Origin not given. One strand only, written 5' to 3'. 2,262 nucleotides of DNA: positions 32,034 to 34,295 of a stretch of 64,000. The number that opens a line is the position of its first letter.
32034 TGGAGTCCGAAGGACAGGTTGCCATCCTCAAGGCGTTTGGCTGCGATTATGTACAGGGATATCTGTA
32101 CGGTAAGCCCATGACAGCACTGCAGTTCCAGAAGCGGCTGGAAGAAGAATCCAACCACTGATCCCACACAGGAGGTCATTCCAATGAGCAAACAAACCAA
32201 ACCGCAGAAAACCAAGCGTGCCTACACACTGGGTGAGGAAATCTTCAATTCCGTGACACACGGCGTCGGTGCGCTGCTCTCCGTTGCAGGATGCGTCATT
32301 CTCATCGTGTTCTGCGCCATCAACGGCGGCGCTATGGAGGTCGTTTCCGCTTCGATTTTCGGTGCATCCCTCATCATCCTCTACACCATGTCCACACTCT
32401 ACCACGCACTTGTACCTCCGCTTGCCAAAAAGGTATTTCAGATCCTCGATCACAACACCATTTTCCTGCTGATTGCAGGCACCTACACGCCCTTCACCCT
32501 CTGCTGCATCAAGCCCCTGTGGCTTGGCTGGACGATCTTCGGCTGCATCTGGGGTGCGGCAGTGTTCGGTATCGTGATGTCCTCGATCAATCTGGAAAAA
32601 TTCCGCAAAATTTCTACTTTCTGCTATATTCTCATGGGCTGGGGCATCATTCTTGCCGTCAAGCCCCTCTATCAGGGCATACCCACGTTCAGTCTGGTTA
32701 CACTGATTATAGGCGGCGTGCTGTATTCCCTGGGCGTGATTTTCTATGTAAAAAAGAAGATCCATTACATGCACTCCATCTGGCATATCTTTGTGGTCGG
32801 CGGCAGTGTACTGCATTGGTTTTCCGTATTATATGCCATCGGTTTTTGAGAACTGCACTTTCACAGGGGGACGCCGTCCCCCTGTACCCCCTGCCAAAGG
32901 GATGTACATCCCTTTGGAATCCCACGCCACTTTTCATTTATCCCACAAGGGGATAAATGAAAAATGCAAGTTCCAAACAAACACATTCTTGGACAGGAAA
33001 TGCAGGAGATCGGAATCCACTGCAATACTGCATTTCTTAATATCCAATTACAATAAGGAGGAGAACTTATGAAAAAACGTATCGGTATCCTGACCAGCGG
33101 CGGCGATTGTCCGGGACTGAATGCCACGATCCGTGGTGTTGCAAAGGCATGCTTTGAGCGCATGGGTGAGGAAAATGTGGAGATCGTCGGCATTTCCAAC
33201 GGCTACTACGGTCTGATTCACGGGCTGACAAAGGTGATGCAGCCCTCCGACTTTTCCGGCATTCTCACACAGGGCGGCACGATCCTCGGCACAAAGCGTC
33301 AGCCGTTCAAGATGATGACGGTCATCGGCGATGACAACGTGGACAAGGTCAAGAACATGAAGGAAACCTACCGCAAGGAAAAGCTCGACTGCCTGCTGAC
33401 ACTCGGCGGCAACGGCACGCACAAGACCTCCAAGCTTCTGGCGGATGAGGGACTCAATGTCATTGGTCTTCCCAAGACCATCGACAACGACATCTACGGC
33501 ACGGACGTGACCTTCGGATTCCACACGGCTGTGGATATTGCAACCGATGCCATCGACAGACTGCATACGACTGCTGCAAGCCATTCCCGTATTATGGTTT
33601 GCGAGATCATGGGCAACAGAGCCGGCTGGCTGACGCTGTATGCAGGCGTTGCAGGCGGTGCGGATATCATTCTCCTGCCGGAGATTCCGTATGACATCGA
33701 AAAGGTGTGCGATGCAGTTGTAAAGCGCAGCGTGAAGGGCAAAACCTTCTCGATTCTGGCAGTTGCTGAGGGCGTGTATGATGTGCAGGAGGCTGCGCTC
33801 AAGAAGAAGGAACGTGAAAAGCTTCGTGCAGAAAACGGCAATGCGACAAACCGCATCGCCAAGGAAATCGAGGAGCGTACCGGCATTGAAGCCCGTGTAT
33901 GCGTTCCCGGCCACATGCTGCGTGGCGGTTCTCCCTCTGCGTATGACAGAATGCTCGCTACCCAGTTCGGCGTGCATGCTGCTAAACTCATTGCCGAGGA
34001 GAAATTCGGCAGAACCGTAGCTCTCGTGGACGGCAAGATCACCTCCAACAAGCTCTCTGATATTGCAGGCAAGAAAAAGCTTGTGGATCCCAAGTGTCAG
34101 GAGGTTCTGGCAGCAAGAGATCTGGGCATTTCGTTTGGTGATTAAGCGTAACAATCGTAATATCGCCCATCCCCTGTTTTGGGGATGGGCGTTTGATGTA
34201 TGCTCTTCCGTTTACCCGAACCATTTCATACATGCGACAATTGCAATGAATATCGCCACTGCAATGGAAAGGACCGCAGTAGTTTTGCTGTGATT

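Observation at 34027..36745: The pfkA-acn intergenic region exists as two stacked, diverged alleles joined by a novel acn-5'|pfkA-3' junction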

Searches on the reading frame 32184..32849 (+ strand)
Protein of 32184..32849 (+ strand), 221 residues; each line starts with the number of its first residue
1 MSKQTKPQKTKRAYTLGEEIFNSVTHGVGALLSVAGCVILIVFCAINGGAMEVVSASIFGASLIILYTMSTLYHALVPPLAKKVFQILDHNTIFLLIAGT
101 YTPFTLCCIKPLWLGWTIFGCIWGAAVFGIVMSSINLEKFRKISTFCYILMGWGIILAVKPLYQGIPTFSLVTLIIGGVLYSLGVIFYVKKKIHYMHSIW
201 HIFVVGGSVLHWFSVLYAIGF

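Call 8: search_protein_families(library=pfam, proteins=[window:32184-32849:+], max_evalue=0.01)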
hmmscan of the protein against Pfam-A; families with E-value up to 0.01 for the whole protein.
window:32184-32849:+ (221 aa): 1 family
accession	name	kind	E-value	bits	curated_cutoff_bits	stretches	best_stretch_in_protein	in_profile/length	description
PF03006.26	HlyIII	-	6.7e-41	140.8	26.2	1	16-212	3-224/224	Haemolysin-III related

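Call 30: find_encoding_contigs(protein=window:32184-32849:+, flank=7000, max_places=10)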
Protein window:32184-32849:+ (221 aa): 22 contigs read that carry it; 10 places shown.
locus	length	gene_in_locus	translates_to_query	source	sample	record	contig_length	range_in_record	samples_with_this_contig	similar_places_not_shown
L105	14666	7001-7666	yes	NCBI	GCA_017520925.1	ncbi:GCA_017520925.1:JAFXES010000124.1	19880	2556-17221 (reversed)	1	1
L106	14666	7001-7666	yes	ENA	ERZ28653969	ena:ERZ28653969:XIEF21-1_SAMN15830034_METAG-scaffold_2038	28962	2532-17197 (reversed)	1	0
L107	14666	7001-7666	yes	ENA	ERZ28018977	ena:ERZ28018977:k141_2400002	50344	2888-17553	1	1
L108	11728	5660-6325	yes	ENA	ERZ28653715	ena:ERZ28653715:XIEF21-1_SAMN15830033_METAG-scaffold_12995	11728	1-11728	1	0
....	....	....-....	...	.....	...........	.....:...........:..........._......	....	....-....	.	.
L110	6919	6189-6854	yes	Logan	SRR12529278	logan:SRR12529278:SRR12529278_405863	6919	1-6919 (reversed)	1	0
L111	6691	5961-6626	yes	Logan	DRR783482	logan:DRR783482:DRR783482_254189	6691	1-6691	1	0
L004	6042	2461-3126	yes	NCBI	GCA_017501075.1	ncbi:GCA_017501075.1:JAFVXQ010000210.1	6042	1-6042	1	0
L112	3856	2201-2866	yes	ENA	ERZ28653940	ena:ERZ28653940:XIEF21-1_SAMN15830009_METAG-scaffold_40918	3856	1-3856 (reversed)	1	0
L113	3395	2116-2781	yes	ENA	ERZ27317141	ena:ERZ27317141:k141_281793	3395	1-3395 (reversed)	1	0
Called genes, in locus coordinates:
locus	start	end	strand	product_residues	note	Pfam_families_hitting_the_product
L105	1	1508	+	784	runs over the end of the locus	PF13802:Gal_mutarotas_2, PF01055:Glyco_hydro_31_2nd, PF21365:Glyco_hydro_31_3rd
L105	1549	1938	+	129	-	PF03703:bPH_2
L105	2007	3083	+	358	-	PF05050:Methyltransf_21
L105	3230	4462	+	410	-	PF01704:UDPGP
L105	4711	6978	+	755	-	PF00989:PAS (faint), PF08447:PAS_3 (faint), PF00990:GGDEF, PF00563:EAL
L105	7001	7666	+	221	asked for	PF03006:HlyIII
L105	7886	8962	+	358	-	PF00365:PFK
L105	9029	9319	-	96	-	-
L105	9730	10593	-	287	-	-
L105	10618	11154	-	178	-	-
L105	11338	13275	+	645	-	PF00330:Aconitase, PF00694:Aconitase_C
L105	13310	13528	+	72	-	-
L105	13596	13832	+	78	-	-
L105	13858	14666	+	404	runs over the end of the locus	PF00180:Iso_dh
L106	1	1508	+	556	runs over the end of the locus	PF01055:Glyco_hydro_31_2nd, PF21365:Glyco_hydro_31_3rd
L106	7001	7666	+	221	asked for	PF03006:HlyIII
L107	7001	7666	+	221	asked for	PF03006:HlyIII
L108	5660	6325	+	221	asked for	PF03006:HlyIII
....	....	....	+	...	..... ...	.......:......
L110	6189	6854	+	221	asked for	PF03006:HlyIII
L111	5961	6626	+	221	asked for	PF03006:HlyIII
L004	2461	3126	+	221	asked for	PF03006:HlyIII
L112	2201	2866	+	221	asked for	PF03006:HlyIII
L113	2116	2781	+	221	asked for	PF03006:HlyIII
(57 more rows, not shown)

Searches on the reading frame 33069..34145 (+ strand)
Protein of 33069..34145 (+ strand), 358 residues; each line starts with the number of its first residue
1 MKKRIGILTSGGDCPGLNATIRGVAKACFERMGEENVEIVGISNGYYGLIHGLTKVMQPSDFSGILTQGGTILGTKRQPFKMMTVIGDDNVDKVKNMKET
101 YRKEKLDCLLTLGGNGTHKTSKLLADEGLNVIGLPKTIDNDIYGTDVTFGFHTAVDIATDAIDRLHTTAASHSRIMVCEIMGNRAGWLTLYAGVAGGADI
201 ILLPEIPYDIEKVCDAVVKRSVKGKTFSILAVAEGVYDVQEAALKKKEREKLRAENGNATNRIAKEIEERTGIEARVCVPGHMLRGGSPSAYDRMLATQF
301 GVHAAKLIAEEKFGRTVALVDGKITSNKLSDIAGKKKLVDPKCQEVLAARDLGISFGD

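Call 8: search_protein_families(library=pfam, proteins=[window:33069-34145:+], max_evalue=0.01)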
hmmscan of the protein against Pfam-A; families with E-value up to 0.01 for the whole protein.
window:33069-34145:+ (358 aa): 1 family
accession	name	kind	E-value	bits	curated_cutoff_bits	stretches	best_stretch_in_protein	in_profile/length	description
PF00365.25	PFK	-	8.2e-103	344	30.9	1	4-308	1-277/277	Phosphofructokinase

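Call 9: search_protein_families(library=ncbifam, proteins=[window:33069-34145:+], max_evalue=0.01)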
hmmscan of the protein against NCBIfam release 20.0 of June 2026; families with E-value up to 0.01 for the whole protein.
window:33069-34145:+ (358 aa): 11 families
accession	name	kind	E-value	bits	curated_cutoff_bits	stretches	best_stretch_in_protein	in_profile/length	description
NF002872.1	PRK03202.1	subfamily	1.1e-112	376.3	253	1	3-345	1-316/323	ATP-dependent 6-phosphofructokinase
TIGR02483.1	PFK_mixed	subfamily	3.1e-111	371.5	430.55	1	4-332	1-324/325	phosphofructokinase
NF010674.0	PRK14071.1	equivalog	2.4e-99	332.6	544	1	2-358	4-360/360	ATP-dependent 6-phosphofructokinase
TIGR02482.1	PFKA_ATP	equivalog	7.1e-81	271.5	371.35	1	4-332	1-300/301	6-phosphofructokinase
TIGR02478.1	6PF1K_euk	equivalog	6.1e-59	199.9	708.4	2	100-342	112-346/744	6-phosphofructokinase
NF005301.0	PRK06830.1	equivalog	1e-39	136.3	400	1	3-341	82-424/445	ATP-dependent 6-phosphofructokinase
NF041103.1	PFKA_PPi_Ttgales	equivalog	1.4e-39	136.3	550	1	5-335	1-349/407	diphosphate--fructose-6-phosphate 1-phosphotransferase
NF010675.0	PRK14072.1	subfamily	9.4e-35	120.1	273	1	2-336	3-359/416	diphosphate--fructose-6-phosphate 1-phosphotransferase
NF005482.0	PRK07085.1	subfamily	2.7e-25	88.9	446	1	2-238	73-317/558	diphosphate--fructose-6-phosphate 1-phosphotransferase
TIGR02477.1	PFKA_PPi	equivalog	2.2e-21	76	587.95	1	4-238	69-311/539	diphosphate--fructose-6-phosphate 1-phosphotransferase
NF005121.0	PRK06555.1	equivalog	7.3e-19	67.8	395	1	2-192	3-206/404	pyrophosphate--fructose-6-phosphate 1-phosphotransferase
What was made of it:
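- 33069..34145 (+): pfkA, ATP-dependent 6-phosphofructokinase, intact (358 aa). Pfam PFK 344 bits and NCBIfam NF002872 (calls 8, 9).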

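Call 10: find_encoding_contigs(protein=window:33069-34145:+, flank=6000, max_places=10)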
Protein window:33069-34145:+ (358 aa): 14 contigs read that carry it; 10 places shown.
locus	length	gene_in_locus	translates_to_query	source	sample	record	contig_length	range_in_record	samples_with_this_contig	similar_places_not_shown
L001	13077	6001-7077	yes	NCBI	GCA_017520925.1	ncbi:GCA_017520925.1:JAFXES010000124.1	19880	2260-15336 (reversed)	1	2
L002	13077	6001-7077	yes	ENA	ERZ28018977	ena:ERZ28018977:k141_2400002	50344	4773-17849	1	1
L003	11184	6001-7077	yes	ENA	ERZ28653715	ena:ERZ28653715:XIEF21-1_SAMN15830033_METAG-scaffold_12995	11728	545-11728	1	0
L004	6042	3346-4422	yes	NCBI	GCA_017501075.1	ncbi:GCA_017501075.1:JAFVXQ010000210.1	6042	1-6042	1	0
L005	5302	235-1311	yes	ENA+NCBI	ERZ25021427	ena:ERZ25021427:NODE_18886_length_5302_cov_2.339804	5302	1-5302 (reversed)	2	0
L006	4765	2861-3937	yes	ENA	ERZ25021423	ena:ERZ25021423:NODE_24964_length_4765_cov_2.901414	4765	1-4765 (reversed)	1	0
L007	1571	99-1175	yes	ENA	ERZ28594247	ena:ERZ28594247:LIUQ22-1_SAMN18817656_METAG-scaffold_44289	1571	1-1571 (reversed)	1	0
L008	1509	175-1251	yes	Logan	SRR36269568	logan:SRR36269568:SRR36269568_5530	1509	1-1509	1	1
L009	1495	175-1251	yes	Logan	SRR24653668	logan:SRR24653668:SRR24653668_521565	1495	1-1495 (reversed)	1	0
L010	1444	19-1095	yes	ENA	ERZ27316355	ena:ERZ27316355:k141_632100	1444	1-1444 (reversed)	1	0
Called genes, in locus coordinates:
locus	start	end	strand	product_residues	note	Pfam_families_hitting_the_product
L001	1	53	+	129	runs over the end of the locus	PF03703:bPH_2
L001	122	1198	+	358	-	PF05050:Methyltransf_21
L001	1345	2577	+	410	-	PF01704:UDPGP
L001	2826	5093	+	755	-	PF00989:PAS (faint), PF08447:PAS_3 (faint), PF00990:GGDEF, PF00563:EAL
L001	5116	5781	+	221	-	PF03006:HlyIII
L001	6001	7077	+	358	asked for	PF00365:PFK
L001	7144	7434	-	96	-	-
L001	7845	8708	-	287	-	-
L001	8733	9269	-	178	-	-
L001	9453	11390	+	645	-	PF00330:Aconitase, PF00694:Aconitase_C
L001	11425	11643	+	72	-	-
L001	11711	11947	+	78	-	-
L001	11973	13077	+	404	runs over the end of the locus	PF00180:Iso_dh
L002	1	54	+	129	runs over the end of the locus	PF03703:bPH_2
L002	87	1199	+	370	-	PF05050:Methyltransf_21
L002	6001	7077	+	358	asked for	PF00365:PFK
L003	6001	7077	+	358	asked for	PF00365:PFK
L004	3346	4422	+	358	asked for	PF00365:PFK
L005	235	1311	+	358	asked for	PF00365:PFK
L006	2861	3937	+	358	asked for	PF00365:PFK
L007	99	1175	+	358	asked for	PF00365:PFK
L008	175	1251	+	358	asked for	PF00365:PFK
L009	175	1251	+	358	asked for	PF00365:PFK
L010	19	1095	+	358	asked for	PF00365:PFK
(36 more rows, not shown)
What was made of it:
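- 33069..34145 (+): The exact protein is found on 14 public contigs (call 10).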

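Call 15: find_related_loci(query=window:33069-34145:+, collection=genome_contigs, flank=6000)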
Query window:33069-34145:+ (358 aa) in genome_contigs; peptide patterns used: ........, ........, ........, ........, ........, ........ (x = any residue, [..] = any of these).
600 stretches matched a pattern (row limit reached: there are more); 532 encode a relative of the query (tblastn E <= 1e-3); the best 80 are kept; 80 distinct loci.
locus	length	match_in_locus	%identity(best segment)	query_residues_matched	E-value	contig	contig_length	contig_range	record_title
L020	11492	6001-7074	99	1-358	0e+0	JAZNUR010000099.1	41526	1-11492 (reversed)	MAG: Oscillospiraceae bacterium isolate T1900044796_TS20190262.MAGScoT_cleanbin_000018 SGB_2681_k141_1704608, whole geno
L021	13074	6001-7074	88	1-358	0e+0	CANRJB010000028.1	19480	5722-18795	MAG: uncultured Clostridia bacterium isolate Lapin-024__bin68 genome assembly, contig: Lapin-024__NODE_3585_length_19480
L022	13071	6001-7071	87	2-358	0e+0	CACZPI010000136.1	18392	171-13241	MAG: uncultured Ruminococcus sp. isolate RUG12829 genome assembly, contig: RUG12829_asm_136, whole genome shotgun sequen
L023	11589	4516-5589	87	1-358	0e+0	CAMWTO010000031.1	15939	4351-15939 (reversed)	MAG TPA_asm: uncultured Ruminococcus sp. isolate SRR14411301_bin.8_metawrap_v1.3_MAG genome assembly, contig: NODE.326_l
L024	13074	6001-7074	85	1-358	0e+0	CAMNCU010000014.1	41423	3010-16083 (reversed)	MAG: uncultured Ruminococcus sp. isolate SRR873597_bin.30_metaWRAP_v1.3_MAG genome assembly, contig: NODE.1673_length_41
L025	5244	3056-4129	85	1-358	0e+0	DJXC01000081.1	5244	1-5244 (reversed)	MAG TPA_asm: Ruminococcus sp. UBA7014 UBA7014_contig_8470, whole genome shotgun sequence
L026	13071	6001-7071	83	2-358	0e+0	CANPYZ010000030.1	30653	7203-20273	MAG: uncultured Clostridia bacterium isolate Lapin-002__bin109 genome assembly, contig: Lapin-002__NODE_1919_length_3065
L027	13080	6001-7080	83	1-358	0e+0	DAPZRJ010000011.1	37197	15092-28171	MAG TPA_asm: Candidatus Ruminococcus primaciens isolate MAG-GUT74815 NODE_310_length_37197_c_4.871336, whole genome shot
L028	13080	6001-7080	82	1-358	0e+0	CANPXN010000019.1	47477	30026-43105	MAG: uncultured Clostridia bacterium isolate Lapin-004__bin111 genome assembly, contig: Lapin-004__NODE_851_length_47477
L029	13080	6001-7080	82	1-358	0e+0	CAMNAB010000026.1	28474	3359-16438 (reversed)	MAG: uncultured Ruminococcus sp. isolate SRR873597_bin.101_metaWRAP_v1.3_MAG genome assembly, contig: NODE.3427_length_2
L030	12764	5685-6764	81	1-358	0e+0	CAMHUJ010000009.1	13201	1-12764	MAG: uncultured Ruminococcus sp. isolate SRR11784293_bin.28_metaWRAP_v1.3_MAG genome assembly, contig: ERZ12202796.3887,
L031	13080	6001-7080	83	1-358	0e+0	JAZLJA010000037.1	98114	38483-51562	MAG: Oscillospiraceae bacterium isolate T1900044969_TA20190031.MAGScoT_cleanbin_000004 SGB_4023_k141_1885515, whole geno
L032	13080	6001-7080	82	1-358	0e+0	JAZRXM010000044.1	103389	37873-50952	MAG: Oscillospiraceae bacterium isolate T1900044951_TA20190004.MAGScoT_cleanbin_000001 SGB_3653_k141_1046472, whole geno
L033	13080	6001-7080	81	1-358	0e+0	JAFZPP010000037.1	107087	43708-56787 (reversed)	MAG: Oscillospiraceae bacterium isolate RGIG7982 Water_buffalos_Rumen-1__c833531, whole genome shotgun sequence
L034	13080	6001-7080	81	1-358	0e+0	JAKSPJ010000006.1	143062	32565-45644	MAG: Oscillospiraceae bacterium isolate Horse_feces200 MAG200_6, whole genome shotgun sequence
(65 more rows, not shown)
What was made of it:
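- Tried and rejected: Species-representative scan with PfkA (call 15).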

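Call 56: search_protein_families(library=padloc, proteins=[L001:7845-8708:-], max_evalue=0.01)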
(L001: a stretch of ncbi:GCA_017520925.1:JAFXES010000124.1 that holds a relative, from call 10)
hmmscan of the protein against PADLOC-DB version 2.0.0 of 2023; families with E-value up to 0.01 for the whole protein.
L001:7845-8708:- (287 aa): 1 family
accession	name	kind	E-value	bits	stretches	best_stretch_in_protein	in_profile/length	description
PDLC04996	PDC-S32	-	0.0015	16.2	1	73-147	58-136/280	-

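Call 57: search_protein_families(library=pfam, proteins=[L001:7845-8708:-], max_evalue=0.01)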
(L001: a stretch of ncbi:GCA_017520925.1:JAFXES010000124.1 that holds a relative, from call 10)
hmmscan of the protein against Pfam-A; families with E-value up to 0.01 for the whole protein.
L001:7845-8708:- (287 aa): 0 families
